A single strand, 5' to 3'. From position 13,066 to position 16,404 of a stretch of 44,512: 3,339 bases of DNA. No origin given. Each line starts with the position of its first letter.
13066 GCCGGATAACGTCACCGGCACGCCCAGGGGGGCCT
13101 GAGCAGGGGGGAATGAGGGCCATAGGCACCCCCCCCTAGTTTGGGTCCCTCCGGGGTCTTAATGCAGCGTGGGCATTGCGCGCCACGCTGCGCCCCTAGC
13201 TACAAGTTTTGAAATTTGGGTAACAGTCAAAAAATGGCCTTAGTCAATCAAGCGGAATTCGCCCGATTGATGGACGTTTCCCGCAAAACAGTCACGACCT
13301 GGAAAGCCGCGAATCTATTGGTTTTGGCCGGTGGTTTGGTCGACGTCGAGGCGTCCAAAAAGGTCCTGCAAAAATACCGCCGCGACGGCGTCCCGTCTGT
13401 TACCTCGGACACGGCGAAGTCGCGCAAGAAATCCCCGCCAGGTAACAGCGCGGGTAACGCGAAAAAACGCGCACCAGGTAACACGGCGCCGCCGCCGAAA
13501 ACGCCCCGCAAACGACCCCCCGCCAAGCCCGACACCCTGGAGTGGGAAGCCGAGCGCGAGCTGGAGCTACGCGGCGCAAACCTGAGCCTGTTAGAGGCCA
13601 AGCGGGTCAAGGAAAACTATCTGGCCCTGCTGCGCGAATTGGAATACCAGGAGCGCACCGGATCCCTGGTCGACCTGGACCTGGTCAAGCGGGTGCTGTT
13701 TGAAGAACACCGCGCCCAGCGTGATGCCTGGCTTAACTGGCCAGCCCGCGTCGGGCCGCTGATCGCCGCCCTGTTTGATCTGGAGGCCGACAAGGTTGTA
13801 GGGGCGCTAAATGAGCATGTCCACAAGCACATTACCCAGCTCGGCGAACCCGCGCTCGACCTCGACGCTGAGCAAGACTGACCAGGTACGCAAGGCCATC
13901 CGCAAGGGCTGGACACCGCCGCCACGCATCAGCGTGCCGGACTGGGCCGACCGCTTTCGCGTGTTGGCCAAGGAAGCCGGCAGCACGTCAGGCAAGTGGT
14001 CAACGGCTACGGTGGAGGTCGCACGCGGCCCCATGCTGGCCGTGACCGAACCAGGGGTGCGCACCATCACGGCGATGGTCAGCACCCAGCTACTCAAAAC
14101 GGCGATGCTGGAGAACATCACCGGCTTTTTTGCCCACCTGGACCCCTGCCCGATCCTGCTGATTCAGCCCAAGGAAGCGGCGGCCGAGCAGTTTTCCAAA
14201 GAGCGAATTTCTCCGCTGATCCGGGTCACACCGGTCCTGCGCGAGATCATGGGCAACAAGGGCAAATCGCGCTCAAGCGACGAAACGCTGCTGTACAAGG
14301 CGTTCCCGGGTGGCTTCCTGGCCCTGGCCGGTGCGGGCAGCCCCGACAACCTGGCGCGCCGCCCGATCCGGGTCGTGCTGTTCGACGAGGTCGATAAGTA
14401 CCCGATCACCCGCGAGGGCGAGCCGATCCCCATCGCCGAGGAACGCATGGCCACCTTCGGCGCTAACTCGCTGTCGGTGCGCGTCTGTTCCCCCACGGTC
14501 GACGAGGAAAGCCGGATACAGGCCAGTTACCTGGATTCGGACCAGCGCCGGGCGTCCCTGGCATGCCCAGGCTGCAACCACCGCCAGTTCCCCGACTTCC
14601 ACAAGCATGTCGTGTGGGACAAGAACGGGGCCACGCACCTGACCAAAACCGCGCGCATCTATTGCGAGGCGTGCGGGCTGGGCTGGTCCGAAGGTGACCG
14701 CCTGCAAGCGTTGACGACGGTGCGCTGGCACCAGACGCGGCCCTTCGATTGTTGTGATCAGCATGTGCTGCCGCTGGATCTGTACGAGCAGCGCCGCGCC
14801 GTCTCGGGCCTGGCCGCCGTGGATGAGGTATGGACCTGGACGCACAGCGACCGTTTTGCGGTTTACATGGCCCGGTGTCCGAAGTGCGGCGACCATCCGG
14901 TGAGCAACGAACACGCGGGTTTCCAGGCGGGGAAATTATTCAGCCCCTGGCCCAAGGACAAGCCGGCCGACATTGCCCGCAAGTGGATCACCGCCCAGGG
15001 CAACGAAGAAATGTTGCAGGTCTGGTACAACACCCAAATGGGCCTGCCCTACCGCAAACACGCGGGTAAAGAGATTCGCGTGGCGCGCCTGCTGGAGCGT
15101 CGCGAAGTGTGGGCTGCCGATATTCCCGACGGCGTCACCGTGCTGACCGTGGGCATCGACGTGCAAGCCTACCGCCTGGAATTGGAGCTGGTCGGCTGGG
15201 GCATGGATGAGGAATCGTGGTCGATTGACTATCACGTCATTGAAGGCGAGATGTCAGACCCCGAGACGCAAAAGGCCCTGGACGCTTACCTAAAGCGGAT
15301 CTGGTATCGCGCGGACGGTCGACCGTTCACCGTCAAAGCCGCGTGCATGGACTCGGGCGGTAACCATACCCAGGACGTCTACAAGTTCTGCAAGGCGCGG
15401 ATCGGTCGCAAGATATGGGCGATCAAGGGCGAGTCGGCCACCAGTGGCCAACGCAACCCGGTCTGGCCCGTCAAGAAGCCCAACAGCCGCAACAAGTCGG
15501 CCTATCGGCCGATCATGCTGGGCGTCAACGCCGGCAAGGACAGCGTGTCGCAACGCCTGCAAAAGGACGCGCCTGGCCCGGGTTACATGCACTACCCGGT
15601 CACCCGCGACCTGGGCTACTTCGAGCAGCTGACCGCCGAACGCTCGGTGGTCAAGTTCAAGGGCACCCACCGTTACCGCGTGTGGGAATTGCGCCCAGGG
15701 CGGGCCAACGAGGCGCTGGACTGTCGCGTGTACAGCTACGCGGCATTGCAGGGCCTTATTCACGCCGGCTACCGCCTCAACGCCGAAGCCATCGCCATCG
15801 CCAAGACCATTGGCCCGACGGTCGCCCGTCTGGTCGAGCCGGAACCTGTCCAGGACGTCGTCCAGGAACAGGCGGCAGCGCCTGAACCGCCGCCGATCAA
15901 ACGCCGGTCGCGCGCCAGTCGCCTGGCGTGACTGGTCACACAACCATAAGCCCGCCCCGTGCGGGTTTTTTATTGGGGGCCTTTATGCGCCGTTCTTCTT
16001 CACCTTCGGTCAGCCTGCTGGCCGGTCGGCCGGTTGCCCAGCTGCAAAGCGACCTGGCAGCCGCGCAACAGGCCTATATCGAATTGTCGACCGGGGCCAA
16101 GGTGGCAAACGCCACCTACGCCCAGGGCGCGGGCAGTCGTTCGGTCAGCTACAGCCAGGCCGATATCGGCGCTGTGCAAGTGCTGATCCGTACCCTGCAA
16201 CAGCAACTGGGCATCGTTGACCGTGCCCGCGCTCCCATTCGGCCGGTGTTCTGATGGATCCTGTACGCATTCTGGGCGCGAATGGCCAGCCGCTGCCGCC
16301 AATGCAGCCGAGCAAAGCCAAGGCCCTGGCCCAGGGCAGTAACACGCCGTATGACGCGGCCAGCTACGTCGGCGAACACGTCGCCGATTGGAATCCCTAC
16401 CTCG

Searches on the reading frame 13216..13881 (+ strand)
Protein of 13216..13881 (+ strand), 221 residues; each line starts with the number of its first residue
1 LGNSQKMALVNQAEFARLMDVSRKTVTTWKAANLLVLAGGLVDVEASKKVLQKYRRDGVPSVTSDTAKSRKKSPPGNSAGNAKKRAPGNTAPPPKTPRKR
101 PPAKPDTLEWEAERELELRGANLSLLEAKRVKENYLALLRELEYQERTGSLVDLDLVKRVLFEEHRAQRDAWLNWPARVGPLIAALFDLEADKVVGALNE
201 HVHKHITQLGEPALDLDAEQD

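Call 16: search_protein_families(library=pfam, proteins=[window:13216-13881:+], max_evalue=0.01)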
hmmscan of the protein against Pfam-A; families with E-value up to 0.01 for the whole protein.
window:13216-13881:+ (221 aa): 1 family
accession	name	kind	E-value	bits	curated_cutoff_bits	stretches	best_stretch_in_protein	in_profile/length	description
PF11871.13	DUF3391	-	5.9e-06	27.3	27.8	1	47-154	36-133/136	Domain of unknown function (DUF3391)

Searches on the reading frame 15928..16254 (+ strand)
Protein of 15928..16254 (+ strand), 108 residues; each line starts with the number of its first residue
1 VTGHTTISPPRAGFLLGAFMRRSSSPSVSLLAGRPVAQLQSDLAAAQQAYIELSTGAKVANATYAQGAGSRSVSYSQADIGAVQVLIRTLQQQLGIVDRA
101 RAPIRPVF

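Call 16: search_protein_families(library=pfam, proteins=[window:15928-16254:+], max_evalue=0.01)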
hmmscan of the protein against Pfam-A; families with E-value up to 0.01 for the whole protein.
window:15928-16254:+ (108 aa): 1 family
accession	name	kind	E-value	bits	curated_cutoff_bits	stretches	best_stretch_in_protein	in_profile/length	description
PF02831.20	gpW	-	4.8e-14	52.3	22.5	1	40-105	3-64/66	gpW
